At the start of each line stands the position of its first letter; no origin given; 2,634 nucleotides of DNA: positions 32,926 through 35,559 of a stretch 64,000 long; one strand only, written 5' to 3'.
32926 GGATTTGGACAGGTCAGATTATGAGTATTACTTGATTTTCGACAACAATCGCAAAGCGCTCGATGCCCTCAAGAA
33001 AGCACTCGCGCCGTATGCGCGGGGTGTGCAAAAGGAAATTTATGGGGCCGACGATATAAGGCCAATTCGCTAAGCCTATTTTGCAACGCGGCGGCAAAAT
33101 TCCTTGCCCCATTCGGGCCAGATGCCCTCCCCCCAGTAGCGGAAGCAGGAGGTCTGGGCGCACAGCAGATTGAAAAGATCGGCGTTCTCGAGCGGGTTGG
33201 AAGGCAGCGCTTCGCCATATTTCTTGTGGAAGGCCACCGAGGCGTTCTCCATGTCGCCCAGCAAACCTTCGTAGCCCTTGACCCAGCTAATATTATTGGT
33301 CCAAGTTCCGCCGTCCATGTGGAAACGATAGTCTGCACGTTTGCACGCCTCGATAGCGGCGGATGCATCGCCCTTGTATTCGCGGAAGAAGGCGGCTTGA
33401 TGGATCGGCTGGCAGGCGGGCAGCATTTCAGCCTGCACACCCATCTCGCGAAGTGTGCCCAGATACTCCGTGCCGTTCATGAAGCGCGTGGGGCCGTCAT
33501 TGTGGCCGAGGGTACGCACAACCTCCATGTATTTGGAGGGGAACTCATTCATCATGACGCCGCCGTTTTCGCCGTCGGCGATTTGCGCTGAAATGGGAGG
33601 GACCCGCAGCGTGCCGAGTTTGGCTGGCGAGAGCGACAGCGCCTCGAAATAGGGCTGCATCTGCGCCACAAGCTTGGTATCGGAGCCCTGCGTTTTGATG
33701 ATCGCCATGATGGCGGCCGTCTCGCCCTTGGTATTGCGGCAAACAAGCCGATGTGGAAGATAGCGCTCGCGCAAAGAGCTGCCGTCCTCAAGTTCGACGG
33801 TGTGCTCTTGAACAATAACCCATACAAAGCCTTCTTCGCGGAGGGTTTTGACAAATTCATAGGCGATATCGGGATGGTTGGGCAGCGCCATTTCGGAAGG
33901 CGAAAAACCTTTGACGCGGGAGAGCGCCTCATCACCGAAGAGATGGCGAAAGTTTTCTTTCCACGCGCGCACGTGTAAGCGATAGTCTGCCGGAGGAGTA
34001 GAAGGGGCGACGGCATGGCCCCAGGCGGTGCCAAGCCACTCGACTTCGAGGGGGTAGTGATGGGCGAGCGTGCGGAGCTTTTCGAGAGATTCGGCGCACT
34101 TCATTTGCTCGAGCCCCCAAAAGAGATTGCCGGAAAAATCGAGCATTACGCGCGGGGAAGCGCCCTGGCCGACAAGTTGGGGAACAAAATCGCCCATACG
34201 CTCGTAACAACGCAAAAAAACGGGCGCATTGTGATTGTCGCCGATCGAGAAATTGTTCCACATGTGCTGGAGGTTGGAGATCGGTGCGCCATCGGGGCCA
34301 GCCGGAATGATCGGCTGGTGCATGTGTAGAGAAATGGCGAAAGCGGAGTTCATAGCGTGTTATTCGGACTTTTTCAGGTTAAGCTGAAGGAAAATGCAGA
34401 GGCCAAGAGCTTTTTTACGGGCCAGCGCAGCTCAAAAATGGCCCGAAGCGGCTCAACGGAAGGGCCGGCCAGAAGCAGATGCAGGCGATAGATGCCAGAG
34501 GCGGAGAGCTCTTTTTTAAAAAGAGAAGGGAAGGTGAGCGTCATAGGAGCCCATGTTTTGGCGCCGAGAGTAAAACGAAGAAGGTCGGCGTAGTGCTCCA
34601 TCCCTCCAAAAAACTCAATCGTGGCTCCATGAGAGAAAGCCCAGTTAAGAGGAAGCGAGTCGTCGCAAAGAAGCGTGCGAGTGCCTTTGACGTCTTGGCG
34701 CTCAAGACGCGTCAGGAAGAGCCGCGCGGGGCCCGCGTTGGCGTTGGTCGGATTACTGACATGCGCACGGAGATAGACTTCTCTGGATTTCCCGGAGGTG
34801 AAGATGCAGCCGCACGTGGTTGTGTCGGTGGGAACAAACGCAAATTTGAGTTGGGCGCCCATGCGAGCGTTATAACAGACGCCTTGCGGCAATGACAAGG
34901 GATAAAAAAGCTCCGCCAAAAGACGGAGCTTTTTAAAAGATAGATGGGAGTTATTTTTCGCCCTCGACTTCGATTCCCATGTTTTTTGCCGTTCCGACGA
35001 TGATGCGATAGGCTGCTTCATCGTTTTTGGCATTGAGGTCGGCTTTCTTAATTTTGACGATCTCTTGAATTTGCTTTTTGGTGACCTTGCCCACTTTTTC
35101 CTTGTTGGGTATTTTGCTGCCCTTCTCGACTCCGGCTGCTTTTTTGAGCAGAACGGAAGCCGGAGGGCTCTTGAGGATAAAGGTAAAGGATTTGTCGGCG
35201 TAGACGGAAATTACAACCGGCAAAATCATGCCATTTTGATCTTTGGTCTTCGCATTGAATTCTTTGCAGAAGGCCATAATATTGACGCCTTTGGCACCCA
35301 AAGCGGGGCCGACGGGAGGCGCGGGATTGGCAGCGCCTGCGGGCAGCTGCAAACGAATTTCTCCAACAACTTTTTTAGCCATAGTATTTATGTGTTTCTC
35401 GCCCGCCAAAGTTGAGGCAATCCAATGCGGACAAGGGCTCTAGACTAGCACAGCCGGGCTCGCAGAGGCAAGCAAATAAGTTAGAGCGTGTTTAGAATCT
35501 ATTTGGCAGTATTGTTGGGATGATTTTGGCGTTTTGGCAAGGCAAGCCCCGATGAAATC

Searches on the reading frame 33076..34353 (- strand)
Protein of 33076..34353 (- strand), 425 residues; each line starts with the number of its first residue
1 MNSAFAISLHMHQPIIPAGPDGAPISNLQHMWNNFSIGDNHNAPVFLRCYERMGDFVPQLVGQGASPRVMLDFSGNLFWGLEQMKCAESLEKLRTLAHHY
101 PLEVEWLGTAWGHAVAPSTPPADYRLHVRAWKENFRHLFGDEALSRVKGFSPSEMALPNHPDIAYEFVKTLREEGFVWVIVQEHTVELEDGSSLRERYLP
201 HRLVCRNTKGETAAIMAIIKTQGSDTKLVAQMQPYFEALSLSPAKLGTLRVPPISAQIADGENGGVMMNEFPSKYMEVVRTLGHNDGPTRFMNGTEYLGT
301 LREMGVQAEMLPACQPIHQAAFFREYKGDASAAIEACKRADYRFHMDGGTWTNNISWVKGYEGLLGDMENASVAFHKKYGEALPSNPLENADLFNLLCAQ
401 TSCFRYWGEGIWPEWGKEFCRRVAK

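Call 4: search_protein_families(library=pfam, proteins=[window:33076-34353:-], max_evalue=1)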
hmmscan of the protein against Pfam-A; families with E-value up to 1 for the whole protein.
window:33076-34353:- (425 aa): 2 families
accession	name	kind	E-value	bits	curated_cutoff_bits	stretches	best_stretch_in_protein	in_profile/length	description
PF03065.20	Glyco_hydro_57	-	3.2e-10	40.2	21.2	1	39-207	33-200/291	Glycosyl hydrolase family 57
PF07400.16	IL11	-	0.25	11.4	25.8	1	83-153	59-130/170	Interleukin 11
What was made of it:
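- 33076..34353 (-): The convergent GH57 glycoside hydrolase gene. It marks the right-hand boundary and is not part of the module. Pfam PF03065, E = 3e-10 (call 4).
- Checked: The stop of the convergent GH57 gene (33076-34353, -, Pfam PF03065, call 4) begins at 33076.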

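Call 13: find_related_loci(query=window:33076-34353:-, collection=genome_contigs, flank=10000)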
Query window:33076-34353:- (425 aa) in genome_contigs; peptide patterns used: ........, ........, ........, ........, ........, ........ (x = any residue, [..] = any of these).
268 stretches matched a pattern; 258 encode a relative of the query (tblastn E <= 1e-3); the best 80 are kept; 80 distinct loci.
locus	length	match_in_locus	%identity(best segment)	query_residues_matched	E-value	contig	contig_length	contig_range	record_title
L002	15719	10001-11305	58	1-423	3e-162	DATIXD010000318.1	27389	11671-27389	MAG TPA_asm: Methylococcaceae bacterium isolate SMAG_U15240 k141_227368, whole genome shotgun sequence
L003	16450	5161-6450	58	6-423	4e-162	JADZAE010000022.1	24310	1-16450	MAG: Deltaproteobacteria bacterium isolate SJ607 c_000000462428, whole genome shotgun sequence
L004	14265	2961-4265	58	1-423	2e-161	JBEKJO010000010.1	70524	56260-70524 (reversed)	MAG: Verrucomicrobiota bacterium isolate SPRUCE 325 SPRUCE_325_10, whole genome shotgun sequence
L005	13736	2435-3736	58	2-423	6e-161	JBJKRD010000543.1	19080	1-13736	MAG: Opitutaceae bacterium isolate Bin_50 S1Ck127_1782122_flag_0_multi_7.0000_len_19080, whole genome shotgun sequence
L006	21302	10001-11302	57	1-422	8e-161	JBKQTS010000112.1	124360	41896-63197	MAG: Syntrophobacteraceae bacterium isolate MHr2D2E2F__bin_75 MHr2D2E2F_000000116435, whole genome shotgun sequence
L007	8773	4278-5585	57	1-424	9e-161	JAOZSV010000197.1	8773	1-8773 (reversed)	MAG: Thiotrichaceae bacterium isolate GMC7.concoct.148 GMC7_4273_length_8773_cov_1303.572264, whole genome shotgun seque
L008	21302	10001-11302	57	1-422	1e-160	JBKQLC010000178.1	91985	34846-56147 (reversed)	MAG: Syntrophobacteraceae bacterium isolate CRr2D2E2F__bin_5 CRr2D2E2F_000000212985, whole genome shotgun sequence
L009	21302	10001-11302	58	1-422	1e-160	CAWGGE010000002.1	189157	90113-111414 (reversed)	MAG: uncultured delta proteobacterium isolate MFD01828.bin.2.72 genome assembly, contig: contig_17035, whole genome shot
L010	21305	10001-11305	57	1-424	1e-160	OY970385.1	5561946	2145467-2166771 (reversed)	MAG: Bryobacterales bacterium isolate MFD03726.bin.c.1 genome assembly, chromosome: 1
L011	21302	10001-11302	57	2-423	3e-160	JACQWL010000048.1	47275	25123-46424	MAG: Verrucomicrobia bacterium isolate NC_groundwater_1488_Ag_S-0.65um_64_31 S_p65_S5_coassembly_k141_314354, whole geno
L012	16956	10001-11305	56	1-423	3e-160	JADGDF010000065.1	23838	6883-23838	MAG: Thiotrichaceae bacterium isolate BB3 NODE_1983_length_23838_cov_838.926450, whole genome shotgun sequence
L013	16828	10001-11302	57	1-422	4e-160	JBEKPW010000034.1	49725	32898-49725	MAG: Syntrophobacteraceae bacterium isolate SPRUCE 473 SPRUCE_473_34, whole genome shotgun sequence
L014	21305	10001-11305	57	1-423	7e-160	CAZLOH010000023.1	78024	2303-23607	MAG TPA_asm: uncultured Bifidobacterium sp. isolate SRP263991_co5_614 genome assembly, contig: NODE_734_length_78024_cov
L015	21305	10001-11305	57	1-423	1e-159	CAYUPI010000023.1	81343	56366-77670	MAG TPA_asm: uncultured Verrucomicrobiota bacterium isolate binchicken_co185_233 genome assembly, contig: NODE_396_lengt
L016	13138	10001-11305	57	1-423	2e-159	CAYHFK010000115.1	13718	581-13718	MAG TPA_asm: uncultured Bifidobacterium sp. isolate ERP119702_co2_223 genome assembly, contig: NODE_2819_length_13718_co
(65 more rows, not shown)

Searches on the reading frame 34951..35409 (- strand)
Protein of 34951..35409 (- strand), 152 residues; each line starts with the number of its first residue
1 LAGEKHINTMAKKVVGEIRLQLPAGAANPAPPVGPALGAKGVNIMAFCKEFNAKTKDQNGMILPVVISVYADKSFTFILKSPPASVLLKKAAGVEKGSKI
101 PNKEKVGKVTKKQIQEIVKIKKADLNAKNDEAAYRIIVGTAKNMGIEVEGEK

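Call 45: list_cluster_members(proteins=[P0001, P0002, window:34951-35409:-, window:19604-20731:+, window:33076-34353:-, window:30039-30959:-])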
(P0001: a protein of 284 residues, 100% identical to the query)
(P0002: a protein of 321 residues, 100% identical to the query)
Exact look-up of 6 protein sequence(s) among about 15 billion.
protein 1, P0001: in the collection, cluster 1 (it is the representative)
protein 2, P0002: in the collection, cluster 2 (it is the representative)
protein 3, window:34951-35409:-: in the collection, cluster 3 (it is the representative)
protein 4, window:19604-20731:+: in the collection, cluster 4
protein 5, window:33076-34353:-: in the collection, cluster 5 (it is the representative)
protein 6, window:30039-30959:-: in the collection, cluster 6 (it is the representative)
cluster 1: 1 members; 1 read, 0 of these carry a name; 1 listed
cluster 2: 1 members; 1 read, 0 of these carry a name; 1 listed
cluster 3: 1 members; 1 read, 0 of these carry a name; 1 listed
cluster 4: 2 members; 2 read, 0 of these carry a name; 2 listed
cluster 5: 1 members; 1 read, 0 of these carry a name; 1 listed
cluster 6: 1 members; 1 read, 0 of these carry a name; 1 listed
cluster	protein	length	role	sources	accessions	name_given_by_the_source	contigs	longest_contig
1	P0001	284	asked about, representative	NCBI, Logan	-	-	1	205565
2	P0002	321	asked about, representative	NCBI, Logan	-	-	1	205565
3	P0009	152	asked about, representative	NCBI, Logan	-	-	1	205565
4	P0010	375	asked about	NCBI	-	-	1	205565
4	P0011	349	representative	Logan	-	-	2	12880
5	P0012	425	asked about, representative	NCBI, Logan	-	-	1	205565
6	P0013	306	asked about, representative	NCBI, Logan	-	-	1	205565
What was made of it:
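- On tRNA-targeted integrative island: Housekeeping proteins of this genome are singletons at 90% identity (call 45).
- L11, the sigma factor and GH57 of this genome are all singleton clusters at 90% identity among about 15 billion proteins (call 45).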
